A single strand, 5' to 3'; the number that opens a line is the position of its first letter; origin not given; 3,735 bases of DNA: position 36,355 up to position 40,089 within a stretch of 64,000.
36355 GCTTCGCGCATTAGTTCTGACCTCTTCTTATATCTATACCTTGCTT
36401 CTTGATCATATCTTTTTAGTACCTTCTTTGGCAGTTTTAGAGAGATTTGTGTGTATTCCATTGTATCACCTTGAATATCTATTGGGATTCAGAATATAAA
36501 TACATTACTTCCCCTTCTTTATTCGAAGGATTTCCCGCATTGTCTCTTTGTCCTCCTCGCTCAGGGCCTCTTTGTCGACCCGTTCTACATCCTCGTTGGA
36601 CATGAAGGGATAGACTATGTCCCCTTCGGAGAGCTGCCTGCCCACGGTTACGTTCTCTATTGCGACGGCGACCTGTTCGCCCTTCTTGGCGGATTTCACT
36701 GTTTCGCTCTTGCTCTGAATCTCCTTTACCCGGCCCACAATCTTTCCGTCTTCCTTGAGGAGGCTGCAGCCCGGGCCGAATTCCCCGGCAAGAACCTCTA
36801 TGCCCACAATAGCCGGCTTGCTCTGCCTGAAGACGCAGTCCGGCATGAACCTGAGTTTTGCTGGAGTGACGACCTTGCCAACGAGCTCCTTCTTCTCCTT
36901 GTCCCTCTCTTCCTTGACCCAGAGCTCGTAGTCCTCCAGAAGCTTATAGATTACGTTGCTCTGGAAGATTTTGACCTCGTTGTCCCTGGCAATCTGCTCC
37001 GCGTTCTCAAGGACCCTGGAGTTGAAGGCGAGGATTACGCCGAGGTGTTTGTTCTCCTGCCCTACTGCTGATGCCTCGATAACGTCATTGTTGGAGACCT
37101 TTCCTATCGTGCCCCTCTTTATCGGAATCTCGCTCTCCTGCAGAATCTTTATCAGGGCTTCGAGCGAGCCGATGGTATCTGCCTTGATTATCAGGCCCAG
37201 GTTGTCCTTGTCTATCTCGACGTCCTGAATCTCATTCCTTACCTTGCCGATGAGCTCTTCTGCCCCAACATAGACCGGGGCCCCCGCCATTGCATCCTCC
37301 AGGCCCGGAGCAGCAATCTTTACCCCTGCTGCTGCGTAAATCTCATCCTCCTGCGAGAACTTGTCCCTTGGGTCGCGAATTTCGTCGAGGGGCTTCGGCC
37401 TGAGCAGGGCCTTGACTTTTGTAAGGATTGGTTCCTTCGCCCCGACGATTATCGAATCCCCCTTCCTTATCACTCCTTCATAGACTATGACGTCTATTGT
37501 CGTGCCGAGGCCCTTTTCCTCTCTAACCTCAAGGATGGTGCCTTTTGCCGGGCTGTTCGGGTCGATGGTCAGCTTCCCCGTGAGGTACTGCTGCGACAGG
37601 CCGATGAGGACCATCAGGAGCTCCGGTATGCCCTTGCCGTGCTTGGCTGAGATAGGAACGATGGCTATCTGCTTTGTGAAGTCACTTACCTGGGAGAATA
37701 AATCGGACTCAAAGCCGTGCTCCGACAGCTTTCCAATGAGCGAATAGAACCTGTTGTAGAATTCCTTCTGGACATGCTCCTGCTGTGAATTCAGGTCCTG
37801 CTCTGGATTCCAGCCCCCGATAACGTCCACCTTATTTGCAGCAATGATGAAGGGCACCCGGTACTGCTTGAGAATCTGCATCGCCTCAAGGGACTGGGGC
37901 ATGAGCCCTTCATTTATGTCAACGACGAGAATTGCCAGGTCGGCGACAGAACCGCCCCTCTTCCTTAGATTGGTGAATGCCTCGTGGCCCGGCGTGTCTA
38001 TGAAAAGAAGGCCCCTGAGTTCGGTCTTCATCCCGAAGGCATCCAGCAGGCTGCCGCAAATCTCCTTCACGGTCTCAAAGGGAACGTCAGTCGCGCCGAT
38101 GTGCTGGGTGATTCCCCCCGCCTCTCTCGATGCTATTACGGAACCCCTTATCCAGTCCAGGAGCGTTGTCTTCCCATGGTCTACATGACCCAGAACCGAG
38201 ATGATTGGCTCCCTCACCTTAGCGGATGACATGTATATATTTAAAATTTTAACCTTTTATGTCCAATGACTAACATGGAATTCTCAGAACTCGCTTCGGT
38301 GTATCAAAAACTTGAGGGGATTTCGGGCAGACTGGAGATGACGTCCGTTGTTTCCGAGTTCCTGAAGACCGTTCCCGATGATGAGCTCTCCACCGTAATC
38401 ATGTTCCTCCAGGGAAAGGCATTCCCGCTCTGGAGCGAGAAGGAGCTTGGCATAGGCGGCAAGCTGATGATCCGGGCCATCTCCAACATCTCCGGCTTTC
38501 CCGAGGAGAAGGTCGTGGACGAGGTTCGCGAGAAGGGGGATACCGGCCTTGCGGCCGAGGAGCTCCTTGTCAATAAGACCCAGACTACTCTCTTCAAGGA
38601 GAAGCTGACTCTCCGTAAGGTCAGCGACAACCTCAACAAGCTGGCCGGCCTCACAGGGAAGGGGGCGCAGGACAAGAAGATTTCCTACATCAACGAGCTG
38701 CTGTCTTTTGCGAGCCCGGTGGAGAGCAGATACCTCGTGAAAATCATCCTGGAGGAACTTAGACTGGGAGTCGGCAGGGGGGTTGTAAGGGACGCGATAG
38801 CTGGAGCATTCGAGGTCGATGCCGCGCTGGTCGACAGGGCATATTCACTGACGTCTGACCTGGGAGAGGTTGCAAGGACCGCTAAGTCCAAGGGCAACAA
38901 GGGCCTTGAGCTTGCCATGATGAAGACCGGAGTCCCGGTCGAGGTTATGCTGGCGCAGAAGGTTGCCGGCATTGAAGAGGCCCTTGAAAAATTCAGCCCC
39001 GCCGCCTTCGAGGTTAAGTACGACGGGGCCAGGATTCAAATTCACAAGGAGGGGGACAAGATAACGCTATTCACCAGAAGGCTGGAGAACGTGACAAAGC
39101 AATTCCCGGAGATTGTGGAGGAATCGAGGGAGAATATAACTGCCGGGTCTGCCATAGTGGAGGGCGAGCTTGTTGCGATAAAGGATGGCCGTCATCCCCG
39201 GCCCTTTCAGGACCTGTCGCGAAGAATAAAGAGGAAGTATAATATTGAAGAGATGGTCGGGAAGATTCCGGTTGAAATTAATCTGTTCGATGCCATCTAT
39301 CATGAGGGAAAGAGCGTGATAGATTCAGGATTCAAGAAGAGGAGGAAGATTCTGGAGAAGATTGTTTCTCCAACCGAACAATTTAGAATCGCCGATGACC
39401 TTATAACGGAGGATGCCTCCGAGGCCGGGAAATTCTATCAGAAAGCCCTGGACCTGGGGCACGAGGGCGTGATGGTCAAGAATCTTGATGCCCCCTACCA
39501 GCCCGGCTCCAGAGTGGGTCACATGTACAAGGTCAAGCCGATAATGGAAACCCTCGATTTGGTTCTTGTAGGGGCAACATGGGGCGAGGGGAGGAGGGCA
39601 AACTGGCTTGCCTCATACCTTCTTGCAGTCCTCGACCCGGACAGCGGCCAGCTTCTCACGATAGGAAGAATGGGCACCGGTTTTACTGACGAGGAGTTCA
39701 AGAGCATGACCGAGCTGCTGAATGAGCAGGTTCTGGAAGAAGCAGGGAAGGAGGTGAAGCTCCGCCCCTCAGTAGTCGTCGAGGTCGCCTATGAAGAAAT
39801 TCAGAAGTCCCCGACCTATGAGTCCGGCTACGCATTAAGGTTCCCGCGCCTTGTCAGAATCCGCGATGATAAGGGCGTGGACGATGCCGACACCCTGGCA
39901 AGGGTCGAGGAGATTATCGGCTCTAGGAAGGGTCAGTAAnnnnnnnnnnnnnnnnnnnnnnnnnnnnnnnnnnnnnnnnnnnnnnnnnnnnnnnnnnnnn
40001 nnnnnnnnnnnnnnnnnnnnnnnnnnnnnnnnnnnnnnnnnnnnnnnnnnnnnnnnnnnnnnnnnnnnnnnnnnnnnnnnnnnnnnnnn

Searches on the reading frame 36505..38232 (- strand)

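Call 94: search_protein_families(library=ncbifam, proteins=[window:36505-38232:-], max_evalue=0.001)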
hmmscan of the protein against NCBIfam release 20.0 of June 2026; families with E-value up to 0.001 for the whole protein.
window:36505-38232:- (575 aa): 40 families (the best 25 are shown)
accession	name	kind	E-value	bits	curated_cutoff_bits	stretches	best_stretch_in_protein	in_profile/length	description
NF003078.0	PRK04004.1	equivalog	2.9e-238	792.3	468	1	3-573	6-590/598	translation initiation factor IF-2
NF011418.0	PRK14845.1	equivalog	4.5e-229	763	756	1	22-573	475-1041/1049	translation initiation factor IF-2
TIGR00491.2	aIF-2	equivalog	9.4e-222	737.6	554.75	1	5-573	1-583/591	translation initiation factor IF-2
TIGR00487.1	IF-2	equivalog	1.2e-62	212.5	424.4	2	4-276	83-306/587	translation initiation factor IF-2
TIGR00475.1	selB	equivalog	2e-24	86.2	242.25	2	10-138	2-116/581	selenocysteine-specific translation elongation factor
TIGR00231.1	small_GTP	domain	4e-20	72.2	42.5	1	10-157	5-138/164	GTP-binding protein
TIGR03680.1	eif2g_arch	equivalog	2.4e-16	60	514.5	1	10-139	7-149/407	translation initiation factor IF-2 subunit gamma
NF003077.0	PRK04000.1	equivalog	3.5e-16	59.4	315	1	7-141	8-155/412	translation initiation factor IF-2 subunit gamma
NF009373.0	PRK12736.1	subfamily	1.3e-13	50.5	452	1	11-139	15-142/394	elongation factor Tu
NF009372.0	PRK12735.1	subfamily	1.9e-13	50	479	1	11-139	15-142/396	elongation factor Tu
NF000766.0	PRK00049.1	subfamily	5.7e-13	48.4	449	1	11-139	15-142/396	elongation factor Tu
TIGR01394.1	TypA_BipA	equivalog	1.4e-12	46.7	757.3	1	11-277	4-251/594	translational GTPase TypA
TIGR00485.1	EF-Tu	equivalog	3.3e-12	45.8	522.4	1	11-139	15-142/394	elongation factor Tu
NF009892.0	PRK13351.1-3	equivalog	9.7e-12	44.1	640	1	12-139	7-139/623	elongation factor G-like protein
NF012153.1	tet_protect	equivalog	2.2e-11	42.7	775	1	11-139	3-131/614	tetracycline resistance ribosomal protection protein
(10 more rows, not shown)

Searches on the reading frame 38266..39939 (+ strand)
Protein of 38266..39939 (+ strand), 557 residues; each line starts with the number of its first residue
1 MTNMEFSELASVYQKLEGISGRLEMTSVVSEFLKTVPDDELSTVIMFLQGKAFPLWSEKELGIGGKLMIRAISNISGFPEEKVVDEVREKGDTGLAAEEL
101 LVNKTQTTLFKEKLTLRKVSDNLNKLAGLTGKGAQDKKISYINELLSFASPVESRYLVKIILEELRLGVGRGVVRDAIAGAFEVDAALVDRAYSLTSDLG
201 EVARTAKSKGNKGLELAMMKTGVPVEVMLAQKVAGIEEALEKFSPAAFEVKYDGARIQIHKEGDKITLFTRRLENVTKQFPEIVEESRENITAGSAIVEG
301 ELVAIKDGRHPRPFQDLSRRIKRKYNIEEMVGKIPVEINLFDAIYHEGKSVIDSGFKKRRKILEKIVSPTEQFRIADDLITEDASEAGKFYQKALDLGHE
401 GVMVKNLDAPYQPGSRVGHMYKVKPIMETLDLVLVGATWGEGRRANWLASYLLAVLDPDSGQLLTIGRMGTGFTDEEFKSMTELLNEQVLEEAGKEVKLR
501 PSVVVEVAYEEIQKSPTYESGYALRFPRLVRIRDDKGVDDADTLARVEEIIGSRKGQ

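Call 94: search_protein_families(library=ncbifam, proteins=[window:38266-39939:+], max_evalue=0.001)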
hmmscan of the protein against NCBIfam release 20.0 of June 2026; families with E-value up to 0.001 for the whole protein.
window:38266-39939:+ (557 aa): 13 families
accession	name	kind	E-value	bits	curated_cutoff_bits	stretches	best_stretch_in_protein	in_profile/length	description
NF041331.1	LigA_Halo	equivalog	4.4e-161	537.1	830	1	4-550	1-550/552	ATP-dependent DNA ligase LigA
TIGR00574.1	dnl1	superfamily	1.2e-140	469.7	217.8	1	60-550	1-525/527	ATP-dependent DNA ligase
NF002868.0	PRK03180.1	equivalog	7.7e-119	397.7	641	1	4-551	1-506/509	ATP-dependent DNA ligase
NF006701.0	PRK09247.1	equivalog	3.7e-81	273.7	543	1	8-553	3-537/540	ATP-dependent DNA ligase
TIGR04120.1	DNA_lig_bact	equivalog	5.3e-73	246.8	400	1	9-551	3-526/526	cisplatin damage response ATP-dependent DNA ligase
TIGR02779.1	NHEJ_ligase_lig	equivalog_domain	3.1e-42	144.8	227.75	1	247-539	17-298/302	non-homologous end-joining DNA ligase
NF007210.0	PRK09632.1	equivalog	4.9e-39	134.2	989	1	220-513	473-755/781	ATP-dependent DNA ligase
NF006078.0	PRK08224.1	equivalog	3.7e-37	128.1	296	1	223-491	7-260/350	ATP-dependent DNA ligase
TIGR02776.1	NHEJ_ligase_prk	equivalog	1.8e-34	119.6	373.2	1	248-540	9-291/587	DNA ligase D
NF004628.0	PRK05972.1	subfamily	1.2e-28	99.7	895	1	225-511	240-521/870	ATP-dependent DNA ligase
NF007211.0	PRK09633.1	equivalog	6.5e-23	80.9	774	1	248-516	20-289/610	DNA ligase D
NF005796.0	PRK07636.1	subfamily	6.5e-20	71.4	337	1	248-424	22-185/275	ATP-dependent DNA ligase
NF006592.0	PRK09125.1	equivalog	2.8e-08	33.1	200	1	353-477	129-247/283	DNA ligase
